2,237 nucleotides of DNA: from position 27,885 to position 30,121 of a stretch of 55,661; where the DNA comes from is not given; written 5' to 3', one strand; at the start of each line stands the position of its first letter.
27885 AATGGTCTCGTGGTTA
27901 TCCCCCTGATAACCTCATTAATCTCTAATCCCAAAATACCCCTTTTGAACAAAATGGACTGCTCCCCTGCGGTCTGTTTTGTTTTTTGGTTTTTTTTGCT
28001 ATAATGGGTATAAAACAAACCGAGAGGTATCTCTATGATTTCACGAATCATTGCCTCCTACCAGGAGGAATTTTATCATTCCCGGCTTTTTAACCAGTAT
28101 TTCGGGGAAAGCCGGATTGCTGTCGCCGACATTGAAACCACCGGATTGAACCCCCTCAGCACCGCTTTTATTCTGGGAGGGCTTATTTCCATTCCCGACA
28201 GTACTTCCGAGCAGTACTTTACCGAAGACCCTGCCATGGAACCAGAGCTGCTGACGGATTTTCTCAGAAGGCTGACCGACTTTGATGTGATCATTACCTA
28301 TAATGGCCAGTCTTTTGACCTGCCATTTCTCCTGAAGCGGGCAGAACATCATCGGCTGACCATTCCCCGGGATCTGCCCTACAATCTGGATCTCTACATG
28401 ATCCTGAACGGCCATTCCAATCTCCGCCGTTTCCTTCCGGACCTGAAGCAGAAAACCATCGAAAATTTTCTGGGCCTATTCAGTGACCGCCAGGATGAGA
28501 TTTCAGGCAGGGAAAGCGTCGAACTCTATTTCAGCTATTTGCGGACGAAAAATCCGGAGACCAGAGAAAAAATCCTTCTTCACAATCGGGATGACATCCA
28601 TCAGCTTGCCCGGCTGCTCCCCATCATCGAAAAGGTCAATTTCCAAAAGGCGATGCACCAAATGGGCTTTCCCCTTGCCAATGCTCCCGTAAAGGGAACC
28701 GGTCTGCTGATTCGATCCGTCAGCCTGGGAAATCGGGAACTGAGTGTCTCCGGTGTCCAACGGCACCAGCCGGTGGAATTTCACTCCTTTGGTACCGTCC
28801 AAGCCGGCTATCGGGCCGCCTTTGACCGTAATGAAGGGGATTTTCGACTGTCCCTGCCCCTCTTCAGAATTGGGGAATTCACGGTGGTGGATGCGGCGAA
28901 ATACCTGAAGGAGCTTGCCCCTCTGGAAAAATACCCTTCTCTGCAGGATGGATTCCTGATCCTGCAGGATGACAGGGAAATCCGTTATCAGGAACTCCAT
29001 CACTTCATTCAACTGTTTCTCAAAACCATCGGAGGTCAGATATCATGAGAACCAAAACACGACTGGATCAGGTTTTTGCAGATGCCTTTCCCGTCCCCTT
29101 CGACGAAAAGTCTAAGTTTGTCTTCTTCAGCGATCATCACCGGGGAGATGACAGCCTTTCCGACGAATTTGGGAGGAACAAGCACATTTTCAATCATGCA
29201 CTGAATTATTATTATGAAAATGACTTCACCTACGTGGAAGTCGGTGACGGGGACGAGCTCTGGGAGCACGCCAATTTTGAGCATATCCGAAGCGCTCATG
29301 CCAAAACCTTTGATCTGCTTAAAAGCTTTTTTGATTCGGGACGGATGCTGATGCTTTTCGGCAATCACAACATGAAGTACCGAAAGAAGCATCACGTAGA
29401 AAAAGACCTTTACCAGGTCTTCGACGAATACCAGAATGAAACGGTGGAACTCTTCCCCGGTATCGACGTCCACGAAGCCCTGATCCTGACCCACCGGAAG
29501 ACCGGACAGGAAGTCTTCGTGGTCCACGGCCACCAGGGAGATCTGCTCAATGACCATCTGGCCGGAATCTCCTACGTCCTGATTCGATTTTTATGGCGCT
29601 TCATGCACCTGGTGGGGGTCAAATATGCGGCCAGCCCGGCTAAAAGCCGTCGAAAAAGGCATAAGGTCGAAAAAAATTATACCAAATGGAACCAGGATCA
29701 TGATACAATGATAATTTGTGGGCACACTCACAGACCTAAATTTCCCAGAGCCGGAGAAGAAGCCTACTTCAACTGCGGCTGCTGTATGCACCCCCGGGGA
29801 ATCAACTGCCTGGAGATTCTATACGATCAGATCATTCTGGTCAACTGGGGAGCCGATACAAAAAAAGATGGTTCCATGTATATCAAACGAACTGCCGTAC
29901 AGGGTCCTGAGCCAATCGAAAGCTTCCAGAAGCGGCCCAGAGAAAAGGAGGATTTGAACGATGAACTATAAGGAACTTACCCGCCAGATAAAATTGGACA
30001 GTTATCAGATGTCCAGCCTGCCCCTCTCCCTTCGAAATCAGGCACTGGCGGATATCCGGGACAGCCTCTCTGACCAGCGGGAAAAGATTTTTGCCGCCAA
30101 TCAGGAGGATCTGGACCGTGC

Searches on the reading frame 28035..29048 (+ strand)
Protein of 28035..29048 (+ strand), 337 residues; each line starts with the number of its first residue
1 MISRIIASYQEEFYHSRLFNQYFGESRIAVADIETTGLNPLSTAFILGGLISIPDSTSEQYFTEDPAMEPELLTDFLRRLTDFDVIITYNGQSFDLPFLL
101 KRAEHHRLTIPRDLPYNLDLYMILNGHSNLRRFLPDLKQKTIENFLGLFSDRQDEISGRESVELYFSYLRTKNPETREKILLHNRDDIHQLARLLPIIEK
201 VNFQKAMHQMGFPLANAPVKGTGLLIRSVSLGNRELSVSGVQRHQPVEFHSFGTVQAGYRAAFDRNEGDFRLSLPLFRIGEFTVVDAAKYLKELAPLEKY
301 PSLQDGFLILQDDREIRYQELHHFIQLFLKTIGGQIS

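Call 7: search_protein_families(library=pfam, proteins=[window:28035-29048:+])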
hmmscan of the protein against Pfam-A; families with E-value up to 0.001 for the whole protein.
window:28035-29048:+ (337 aa): 3 families
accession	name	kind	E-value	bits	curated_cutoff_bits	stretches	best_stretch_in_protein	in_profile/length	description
PF13482.12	RNase_H_2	-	5.2e-30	105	22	1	32-195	4-161/165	RNase_H superfamily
PF03104.25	DNA_pol_B_exo1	-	1.2e-08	35.1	23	1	69-106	143-182/242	DNA polymerase family B, exonuclease domain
PF10108.15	DNA_pol_B_exo2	-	0.00017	21.8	24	1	64-112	32-81/213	Predicted 3'-5' exonuclease related to the exonuclease domain of PolB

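Call 10: find_related_loci(query=window:28035-29048:+, collection=genome_contigs, flank=4000)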
Query window:28035-29048:+ (337 aa) in genome_contigs; peptide patterns used: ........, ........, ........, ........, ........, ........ (x = any residue, [..] = any of these).
90 stretches matched a pattern; 36 encode a relative of the query (tblastn E <= 1e-3); 36 distinct loci.
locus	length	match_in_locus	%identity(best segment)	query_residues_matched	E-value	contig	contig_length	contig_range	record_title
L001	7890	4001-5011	94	1-337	0e+0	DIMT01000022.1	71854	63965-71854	MAG TPA_asm: Firmicutes bacterium UBA5559 UBA5559_contig_33, whole genome shotgun sequence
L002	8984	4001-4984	48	9-333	6e-100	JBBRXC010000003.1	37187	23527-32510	MAG: Peptostreptococcales bacterium isolate La4_metabat2.149 La4_metabat2.149_K_3048882_L_37187_cov_25.6768, whole genom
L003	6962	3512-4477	38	7-332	7e-72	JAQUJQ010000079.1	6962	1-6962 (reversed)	MAG: Eubacteriales bacterium isolate STCSWMC_88 NODE_36409_length_6962_cov_5.640234_ST_CSWMC, whole genome shotgun seque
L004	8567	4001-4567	39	10-198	2e-27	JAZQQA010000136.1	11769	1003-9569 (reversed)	MAG: Agathobacter sp. isolate T1900045236_TH20190006.MAGScoT_cleanbin_000156 SGB_5483_k141_1684794, whole genome shotgun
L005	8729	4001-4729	30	19-247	5e-26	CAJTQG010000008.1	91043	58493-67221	MAG TPA_asm: uncultured Lachnospiraceae bacterium isolate MGBC111451 genome assembly, contig: MGBC111451.8, whole genome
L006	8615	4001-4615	33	16-221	8e-26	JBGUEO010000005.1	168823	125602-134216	MAG: Velocimicrobium sp. isolate DXN-04 NODE_48_length_168823_cov_12.611176, whole genome shotgun sequence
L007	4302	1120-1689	35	9-198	2e-25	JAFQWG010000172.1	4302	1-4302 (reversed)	MAG: Agathobacter sp. isolate RGIG2208 Goat_Colon.Co__c2729354, whole genome shotgun sequence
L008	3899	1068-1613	33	15-198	4e-25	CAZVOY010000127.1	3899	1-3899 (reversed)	MAG TPA_asm: uncultured Lachnobacterium sp. isolate SRP315200_co1_503 genome assembly, contig: NODE_60617_length_3899_co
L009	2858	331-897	35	10-198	1e-24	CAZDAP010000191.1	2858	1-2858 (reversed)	MAG TPA_asm: uncultured Lachnobacterium sp. isolate SRP315200_co2_530 genome assembly, contig: NODE_75988_length_2858_co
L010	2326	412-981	34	9-198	3e-24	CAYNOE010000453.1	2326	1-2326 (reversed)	MAG TPA_asm: uncultured Lachnobacterium sp. isolate SRP287540_co1_113 genome assembly, contig: NODE_50516_length_2326_co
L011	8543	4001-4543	33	17-198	1e-23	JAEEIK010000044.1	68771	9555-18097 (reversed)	MAG: Lachnospiraceae bacterium isolate Tb.RUG.144 k141_2308953_flag=0_multi=40.0729_len=68771, whole genome shotgun sequ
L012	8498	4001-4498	32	32-198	1e-22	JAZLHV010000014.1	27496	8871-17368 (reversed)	MAG: Lachnospiraceae bacterium isolate T1900044980_TA20190042.MAGScoT_cleanbin_000008 SGB_4112_k141_115153, whole genome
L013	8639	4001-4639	31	32-229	3e-22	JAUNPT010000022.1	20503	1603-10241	MAG: Eubacteriales bacterium isolate S36M_St_4 NODE_1532_length_20503_cov_7.419797, whole genome shotgun sequence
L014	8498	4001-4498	35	32-198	1e-21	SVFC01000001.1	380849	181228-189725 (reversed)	MAG: Lachnospiraceae bacterium isolate SIG322 NODE_124_length_380849_cov_4.841567, whole genome shotgun sequence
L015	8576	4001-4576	31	7-198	7e-21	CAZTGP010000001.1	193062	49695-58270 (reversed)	MAG TPA_asm: uncultured Roseburia sp. isolate SRP192927_co8_41 genome assembly, contig: NODE_20_length_193062_cov_31.110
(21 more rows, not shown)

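Call 33: find_homologous_proteins(query=window:28035-29048:+, max_evalue=1e-20)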
Query window:28035-29048:+ (337 aa): 357 proteins with E <= 1e-20 among 4316 candidates; the best 120 are listed.
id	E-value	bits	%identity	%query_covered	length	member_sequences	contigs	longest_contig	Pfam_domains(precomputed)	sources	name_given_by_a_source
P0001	1.9e-219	745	99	100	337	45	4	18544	PF13482.13,PF03104.26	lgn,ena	-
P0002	1.7e-193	660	86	100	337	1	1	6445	PF13482.13,PF03104.26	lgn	-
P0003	9.5e-163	559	73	100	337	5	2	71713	PF13482.13,PF03104.26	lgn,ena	-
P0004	7.6e-100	352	51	96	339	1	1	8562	PF13482.13,PF03104.26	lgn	-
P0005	4.8e-99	350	51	95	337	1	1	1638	PF13482.13,PF03104.26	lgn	-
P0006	1.5e-95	338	50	96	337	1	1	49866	PF13482.13,PF03104.26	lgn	-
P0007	1.8e-94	335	50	96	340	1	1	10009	PF13482.13,PF03104.26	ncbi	-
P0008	5.1e-94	333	48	98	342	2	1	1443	PF13482.13,PF03104.26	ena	-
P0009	8.4e-94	332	49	95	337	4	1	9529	PF13482.13,PF03104.26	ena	-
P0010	1.4e-93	332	48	99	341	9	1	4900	PF13482.13,PF03104.26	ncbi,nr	ncbi:MAG TPA: ribonuclease H-like domain-containing protein [Anaerovoracaceae bacterium]|nr:ribonucl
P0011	8.5e-93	329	48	96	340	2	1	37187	PF13482.13,PF03104.26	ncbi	-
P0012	3.5e-92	327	47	99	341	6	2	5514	PF13482.13,PF03104.26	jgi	-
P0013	5.0e-92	326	47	96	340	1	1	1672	PF13482.13,PF03104.26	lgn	-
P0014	1.0e-91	325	47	99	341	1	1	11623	PF13482.13,PF03104.26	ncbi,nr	ncbi:MAG: ribonuclease H-like domain-containing protein [Peptostreptococcaceae bacterium]|nr:ribonuc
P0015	1.3e-91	325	47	99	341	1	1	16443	PF13482.13,PF03104.26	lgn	-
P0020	1.9e-83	298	44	95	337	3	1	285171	PF13482.13,PF10108.16,PF03104.26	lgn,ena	-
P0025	1.4e-81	292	41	97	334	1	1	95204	PF13482.13,PF03104.26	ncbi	-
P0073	3.8e-74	268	43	99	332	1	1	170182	PF13482.13,PF03104.26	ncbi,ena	-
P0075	4.5e-74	267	43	96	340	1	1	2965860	PF13482.13,PF03104.26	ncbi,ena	-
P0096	1.6e-72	262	41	98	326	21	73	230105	PF13482.13,PF03104.26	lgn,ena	-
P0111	7.9e-72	260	43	96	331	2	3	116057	PF13482.13,PF03104.26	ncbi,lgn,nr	ncbi:MAG: ribonuclease H-like domain-containing protein [Eubacteriales bacterium]|nr:ribonuclease H-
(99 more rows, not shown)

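Call 34: find_encoding_contigs(protein=P0075, flank=3000, max_places=3)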
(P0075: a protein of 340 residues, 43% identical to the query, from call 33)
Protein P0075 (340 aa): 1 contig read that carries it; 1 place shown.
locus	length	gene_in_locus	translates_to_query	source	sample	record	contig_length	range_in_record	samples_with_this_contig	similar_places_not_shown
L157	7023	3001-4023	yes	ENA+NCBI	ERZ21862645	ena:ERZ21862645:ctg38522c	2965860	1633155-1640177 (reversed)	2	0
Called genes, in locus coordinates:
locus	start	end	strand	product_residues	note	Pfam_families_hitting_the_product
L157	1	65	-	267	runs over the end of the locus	PF03446:NAD_binding_2 (weak), PF03807:F420_oxidored, PF14748:P5CR_dimer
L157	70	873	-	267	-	PF00696:AA_kinase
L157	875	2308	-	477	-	PF00206:Lyase_1, PF10397:ADSL_C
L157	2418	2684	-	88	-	PF04232:SpoVS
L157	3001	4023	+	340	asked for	PF13482:RNase_H_2, PF03104:DNA_pol_B_exo1 (faint)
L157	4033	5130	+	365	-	-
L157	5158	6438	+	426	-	PF00171:Aldedh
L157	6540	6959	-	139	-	PF12953:DUF3842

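Call 38: find_encoding_contigs(protein=P0020, flank=10000, max_places=1)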
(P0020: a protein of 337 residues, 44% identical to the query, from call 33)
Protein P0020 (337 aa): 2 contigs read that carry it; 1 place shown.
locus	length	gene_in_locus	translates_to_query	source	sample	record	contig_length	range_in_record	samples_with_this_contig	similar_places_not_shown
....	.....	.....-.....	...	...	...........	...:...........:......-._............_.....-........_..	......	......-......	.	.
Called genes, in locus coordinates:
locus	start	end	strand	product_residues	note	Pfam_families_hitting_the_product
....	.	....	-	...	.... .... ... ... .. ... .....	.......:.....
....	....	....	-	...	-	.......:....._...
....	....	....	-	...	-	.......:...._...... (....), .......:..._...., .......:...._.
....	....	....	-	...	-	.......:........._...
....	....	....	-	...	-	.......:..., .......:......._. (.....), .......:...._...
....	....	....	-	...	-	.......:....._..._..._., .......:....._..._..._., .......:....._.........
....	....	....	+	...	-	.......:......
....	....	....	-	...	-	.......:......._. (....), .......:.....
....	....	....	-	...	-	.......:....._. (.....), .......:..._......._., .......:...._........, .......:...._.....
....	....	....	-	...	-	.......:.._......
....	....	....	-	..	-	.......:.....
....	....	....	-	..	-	-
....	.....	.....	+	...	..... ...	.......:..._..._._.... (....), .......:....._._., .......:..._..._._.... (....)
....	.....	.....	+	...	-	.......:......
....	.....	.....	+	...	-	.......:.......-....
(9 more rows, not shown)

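Call 39: find_encoding_contigs(protein=P0025, flank=10000, max_places=1)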
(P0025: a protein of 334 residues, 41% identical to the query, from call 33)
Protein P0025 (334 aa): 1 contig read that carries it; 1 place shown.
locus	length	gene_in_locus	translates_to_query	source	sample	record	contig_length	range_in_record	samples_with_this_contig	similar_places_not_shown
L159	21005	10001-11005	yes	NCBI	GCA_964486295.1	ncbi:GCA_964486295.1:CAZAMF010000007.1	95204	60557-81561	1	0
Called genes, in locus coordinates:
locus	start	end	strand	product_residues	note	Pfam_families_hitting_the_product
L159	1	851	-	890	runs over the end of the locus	PF00133:tRNA-synt_1, PF01406:tRNA-synt_1e (faint), PF09334:tRNA-synt_1g, PF21349:RUBY_RBDX (faint), PF13603:tRNA-synt_1_2 (faint), PF09334:tRNA-synt_1g, PF08264:Anticodon_1, PF10458:Val_tRNA-synt_C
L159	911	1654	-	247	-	PF01969:Ni_insertion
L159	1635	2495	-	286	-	PF00763:THF_DHG_CYH, PF02882:THF_DHG_CYH_C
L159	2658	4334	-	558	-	PF01268:FTHFS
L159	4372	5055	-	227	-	PF01351:RNase_HII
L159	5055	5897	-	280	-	PF00009:GTP_EFTU (faint), PF03193:RsgA_GTPase, PF01926:MMR_HSR1, PF02421:FeoB_N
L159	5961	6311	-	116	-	PF01245:Ribosomal_L19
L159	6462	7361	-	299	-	PF02899:Phage_int_SAM_1, PF13495:Phage_int_SAM_4, PF00589:Phage_integrase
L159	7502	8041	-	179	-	PF28549:NDPSase_N (weak), PF00293:NUDIX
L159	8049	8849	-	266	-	PF03807:F420_oxidored, PF14748:P5CR_dimer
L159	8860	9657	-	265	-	PF00696:AA_kinase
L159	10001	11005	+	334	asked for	PF13482:RNase_H_2, PF03104:DNA_pol_B_exo1 (weak)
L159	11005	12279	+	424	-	PF00171:Aldedh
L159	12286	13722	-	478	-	PF00395:SLH (weak), PF01841:Transglut_core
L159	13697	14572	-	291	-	PF12838:Fer4_7 (faint), PF13187:Fer4_9 (faint), PF12837:Fer4_6 (faint), PF12797:Fer4_2 (faint), PF25160:LdpA_Fe-S-bd (faint), PF12801:Fer4_5, PF13746:Fer4_18 (weak), PF13237:Fer4_10 (weak), +1 more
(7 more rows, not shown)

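Call 40: find_encoding_contigs(protein=P0073, flank=10000, max_places=1)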
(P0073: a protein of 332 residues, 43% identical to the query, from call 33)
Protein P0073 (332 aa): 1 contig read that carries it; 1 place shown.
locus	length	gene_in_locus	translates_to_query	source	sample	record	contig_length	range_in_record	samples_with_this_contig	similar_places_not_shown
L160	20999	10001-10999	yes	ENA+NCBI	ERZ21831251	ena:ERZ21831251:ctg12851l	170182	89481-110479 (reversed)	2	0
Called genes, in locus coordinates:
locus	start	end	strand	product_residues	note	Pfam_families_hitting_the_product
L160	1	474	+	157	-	PF01527:HTH_Tnp_1 (faint), PF13384:HTH_23 (faint), PF13518:HTH_28 (faint)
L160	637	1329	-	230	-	PF01351:RNase_HII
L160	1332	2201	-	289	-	PF03193:RsgA_GTPase, PF02421:FeoB_N, PF01926:MMR_HSR1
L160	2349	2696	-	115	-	PF01245:Ribosomal_L19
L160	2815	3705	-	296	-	PF02899:Phage_int_SAM_1, PF13495:Phage_int_SAM_4, PF24624:Int_N (faint), PF00589:Phage_integrase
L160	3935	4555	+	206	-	PF01944:SpoIIM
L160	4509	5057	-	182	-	PF28549:NDPSase_N (weak), PF00293:NUDIX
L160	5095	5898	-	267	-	PF03446:NAD_binding_2 (weak), PF03807:F420_oxidored, PF14748:P5CR_dimer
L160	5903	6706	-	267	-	PF00696:AA_kinase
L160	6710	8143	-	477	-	PF00206:Lyase_1, PF10397:ADSL_C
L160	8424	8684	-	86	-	PF04232:SpoVS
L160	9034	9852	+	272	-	PF00561:Abhydrolase_1, PF12697:Abhydrolase_6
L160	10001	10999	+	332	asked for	PF03104:DNA_pol_B_exo1, PF13482:RNase_H_2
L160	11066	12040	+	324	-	PF12850:Metallophos_2 (faint)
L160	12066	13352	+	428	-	PF00171:Aldedh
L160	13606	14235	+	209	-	PF03033:Glyco_transf_28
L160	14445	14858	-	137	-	PF12953:DUF3842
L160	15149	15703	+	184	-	PF14242:DUF4342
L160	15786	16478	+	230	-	PF00072:Response_reg, PF00486:Trans_reg_C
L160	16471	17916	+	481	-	PF00672:HAMP (weak), PF00512:HisKA, PF02518:HATPase_c, PF13589:HATPase_c_3 (faint)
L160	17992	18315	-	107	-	PF01906:YbjQ_1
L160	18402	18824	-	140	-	PF09391:DUF2000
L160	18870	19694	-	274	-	PF02311:AraC_binding, PF00165:HTH_AraC (faint), PF12833:HTH_18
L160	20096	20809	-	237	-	PF00392:GntR, PF07702:UTRA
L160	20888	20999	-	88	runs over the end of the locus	PF00381:PTS-HPr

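Call 41: find_encoding_contigs(protein=P0096, flank=10000, max_places=1)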
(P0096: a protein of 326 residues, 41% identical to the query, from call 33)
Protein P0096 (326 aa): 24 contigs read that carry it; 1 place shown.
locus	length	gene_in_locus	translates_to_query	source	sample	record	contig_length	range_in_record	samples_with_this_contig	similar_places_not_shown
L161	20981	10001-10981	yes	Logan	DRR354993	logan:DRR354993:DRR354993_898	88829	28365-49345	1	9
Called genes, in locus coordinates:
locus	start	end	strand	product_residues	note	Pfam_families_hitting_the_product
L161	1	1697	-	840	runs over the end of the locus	PF19364:DUF5940, PF02504:FA_synthesis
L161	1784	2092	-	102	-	PF04723:GRDA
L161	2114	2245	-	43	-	PF04723:GRDA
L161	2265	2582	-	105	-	PF00085:Thioredoxin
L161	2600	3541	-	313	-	PF00890:FAD_binding_2 (weak), PF01134:GIDA (faint), PF01266:DAO (faint), PF01946:Thi4 (faint), PF07992:Pyr_redox_2, PF12831:FAD_oxidored (weak), PF13738:Pyr_redox_3, PF00070:Pyr_redox, +2 more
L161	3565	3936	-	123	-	PF28011:GrdX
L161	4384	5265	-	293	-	PF02899:Phage_int_SAM_1, PF13495:Phage_int_SAM_4, PF00589:Phage_integrase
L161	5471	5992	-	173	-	-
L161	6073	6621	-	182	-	PF00293:NUDIX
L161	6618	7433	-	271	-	PF03446:NAD_binding_2, PF03807:F420_oxidored, PF14748:P5CR_dimer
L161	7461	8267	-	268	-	PF00696:AA_kinase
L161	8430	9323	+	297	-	PF02588:YitT_membrane, PF10035:DUF2179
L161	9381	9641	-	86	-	PF04232:SpoVS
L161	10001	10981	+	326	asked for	PF13482:RNase_H_2, PF03104:DNA_pol_B_exo1 (weak)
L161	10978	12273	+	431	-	PF00171:Aldedh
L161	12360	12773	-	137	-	PF12953:DUF3842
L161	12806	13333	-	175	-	PF02663:FmdE, PF01258:zf-dskA_traR (weak)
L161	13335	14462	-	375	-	PF13303:PTS_EIIC_2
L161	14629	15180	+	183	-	PF08279:HTH_11, PF02829:3H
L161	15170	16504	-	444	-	PF01943:Polysacc_synt (faint), PF01554:MatE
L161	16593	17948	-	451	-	PF00202:Aminotran_3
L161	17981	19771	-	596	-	PF13185:GAF_2 (weak), PF00989:PAS, PF08448:PAS_4 (weak), PF13426:PAS_9, PF00158:Sigma54_activat, PF14532:Sigma54_activ_2, PF25601:AAA_lid_14, PF02954:HTH_8, +1 more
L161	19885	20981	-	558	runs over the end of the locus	PF00753:Lactamase_B, PF16661:Lactamase_B_6, PF19583:ODP (faint), PF23023:Anti-Pycsar_Apyc1 (weak), PF12706:Lactamase_B_2 (weak), PF10996:Beta-Casp, PF07521:RMMBL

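Call 42: find_encoding_contigs(protein=P0111, flank=10000, max_places=1)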
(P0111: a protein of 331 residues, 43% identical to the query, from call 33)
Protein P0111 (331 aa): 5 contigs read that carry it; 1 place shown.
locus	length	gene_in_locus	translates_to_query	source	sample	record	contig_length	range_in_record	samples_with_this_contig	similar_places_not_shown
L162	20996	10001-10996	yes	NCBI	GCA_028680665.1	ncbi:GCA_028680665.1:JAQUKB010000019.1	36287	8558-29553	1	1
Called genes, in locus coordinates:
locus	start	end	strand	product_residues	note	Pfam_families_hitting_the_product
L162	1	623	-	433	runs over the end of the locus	PF01969:Ni_insertion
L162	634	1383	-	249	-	PF00731:AIRC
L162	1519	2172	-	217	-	PF01351:RNase_HII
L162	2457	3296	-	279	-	PF03193:RsgA_GTPase, PF01926:MMR_HSR1, PF02421:FeoB_N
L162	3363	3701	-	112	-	PF01245:Ribosomal_L19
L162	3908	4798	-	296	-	PF02899:Phage_int_SAM_1, PF13495:Phage_int_SAM_4, PF24624:Int_N (weak), PF00589:Phage_integrase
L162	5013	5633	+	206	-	PF01944:SpoIIM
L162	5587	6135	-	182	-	PF28549:NDPSase_N (weak), PF00293:NUDIX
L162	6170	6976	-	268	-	PF01210:NAD_Gly3P_dh_N (faint), PF01408:GFO_IDH_MocA (weak), PF03446:NAD_binding_2, PF03807:F420_oxidored, PF14748:P5CR_dimer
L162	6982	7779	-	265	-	PF00696:AA_kinase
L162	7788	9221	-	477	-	PF00206:Lyase_1, PF10397:ADSL_C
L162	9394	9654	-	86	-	PF04232:SpoVS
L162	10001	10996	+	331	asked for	PF13482:RNase_H_2, PF03104:DNA_pol_B_exo1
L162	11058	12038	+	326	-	-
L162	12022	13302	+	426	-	PF00171:Aldedh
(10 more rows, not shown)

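Call 59: search_solved_structures(query=window:28035-29048:+, max_evalue=1)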
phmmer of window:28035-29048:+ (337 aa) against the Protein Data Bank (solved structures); distinct sequences matched with E-value up to 1: 47.
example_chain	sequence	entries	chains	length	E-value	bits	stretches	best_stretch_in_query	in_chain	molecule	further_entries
8un9_A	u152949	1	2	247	1.7e-09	40.4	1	18-194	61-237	Exonuclease MrfB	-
5h12_A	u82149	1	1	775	3.4e-06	29.6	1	64-111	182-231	Deep Vent DNA Polymerase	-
2jgu_A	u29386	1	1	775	4.4e-06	29.1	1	62-113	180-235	DNA POLYMERASE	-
3a2f_A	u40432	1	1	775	1.2e-05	27.7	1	63-113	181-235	DNA polymerase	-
4ahc_A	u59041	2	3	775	1.2e-05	27.7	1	63-113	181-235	DNA POLYMERASE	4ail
4flt_A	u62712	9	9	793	0.00098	21.4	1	79-111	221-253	DNA polymerase 1 | Pyrococcus abyssi B family DNA polymerase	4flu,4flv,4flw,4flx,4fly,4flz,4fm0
4fm2_A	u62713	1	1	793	0.00099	21.4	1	79-111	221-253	DNA polymerase 1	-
1s5j_A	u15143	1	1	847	0.0046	19.2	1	68-116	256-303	DNA polymerase I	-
9mye_A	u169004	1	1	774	0.0072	18.6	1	67-106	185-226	DNA polymerase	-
1qht_A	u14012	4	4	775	0.0074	18.6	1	67-106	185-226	PROTEIN (DNA POLYMERASE) | DNA polymerase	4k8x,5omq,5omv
6is7_A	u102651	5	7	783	0.0074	18.6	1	67-106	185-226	DNA polymerase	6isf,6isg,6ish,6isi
1d5a_A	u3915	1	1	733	0.012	17.8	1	62-105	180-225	PROTEIN (DNA POLYMERASE)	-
1qqc_A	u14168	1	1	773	0.013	17.7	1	62-105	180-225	DNA POLYMERASE II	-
9oay_A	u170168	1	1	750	0.025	16.8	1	67-105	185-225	8-64, TNA polymerase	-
9oax_A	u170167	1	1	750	0.025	16.8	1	67-105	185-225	5-270, TNA polymerase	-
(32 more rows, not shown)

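Call 60: search_protein_families(library=ncbifam, proteins=[window:28035-29048:+], max_evalue=0.01)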
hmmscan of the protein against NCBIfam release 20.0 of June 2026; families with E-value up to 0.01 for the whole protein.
window:28035-29048:+ (337 aa): 4 families
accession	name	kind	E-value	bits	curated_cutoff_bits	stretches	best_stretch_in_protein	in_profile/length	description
NF004417.0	PRK05761.1-3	equivalog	3.1e-07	28.8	780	1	68-105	282-319/858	DNA-directed DNA polymerase I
TIGR03491.1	TIGR03491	subfamily_domain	2.2e-06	26.9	97.45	1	139-188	404-452/462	TM0106 family RecB-like putative nuclease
NF004419.0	PRK05761.1-5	equivalog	3.3e-06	25.3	1285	1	69-113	351-393/932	DNA-directed DNA polymerase I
NF004415.0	PRK05761.1-1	equivalog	0.00048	18.1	1289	1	66-115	289-337/883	DNA-directed DNA polymerase I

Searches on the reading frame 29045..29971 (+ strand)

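Call 7: search_protein_families(library=pfam, proteins=[window:29045-29971:+])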
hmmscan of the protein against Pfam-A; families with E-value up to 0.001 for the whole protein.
window:29045-29971:+ (308 aa): 1 family
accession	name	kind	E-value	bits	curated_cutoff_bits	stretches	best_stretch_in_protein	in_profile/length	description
PF00149.33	Metallophos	-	0.00075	20.4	21.5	0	24-231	2-191/191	Calcineurin-like phosphoesterase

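Call 60: search_protein_families(library=ncbifam, proteins=[window:29045-29971:+], max_evalue=0.01)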
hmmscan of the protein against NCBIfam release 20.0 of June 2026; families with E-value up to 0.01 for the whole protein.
window:29045-29971:+ (308 aa): 2 families
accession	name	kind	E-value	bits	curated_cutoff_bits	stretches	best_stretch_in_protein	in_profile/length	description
NF006988.0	PRK09453.1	equivalog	0.003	17.4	117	1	215-252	114-151/183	phosphodiesterase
NF007948.0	PRK10667.1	equivalog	0.0037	17.7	108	1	109-161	59-111/122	Hha toxicity modulator TomB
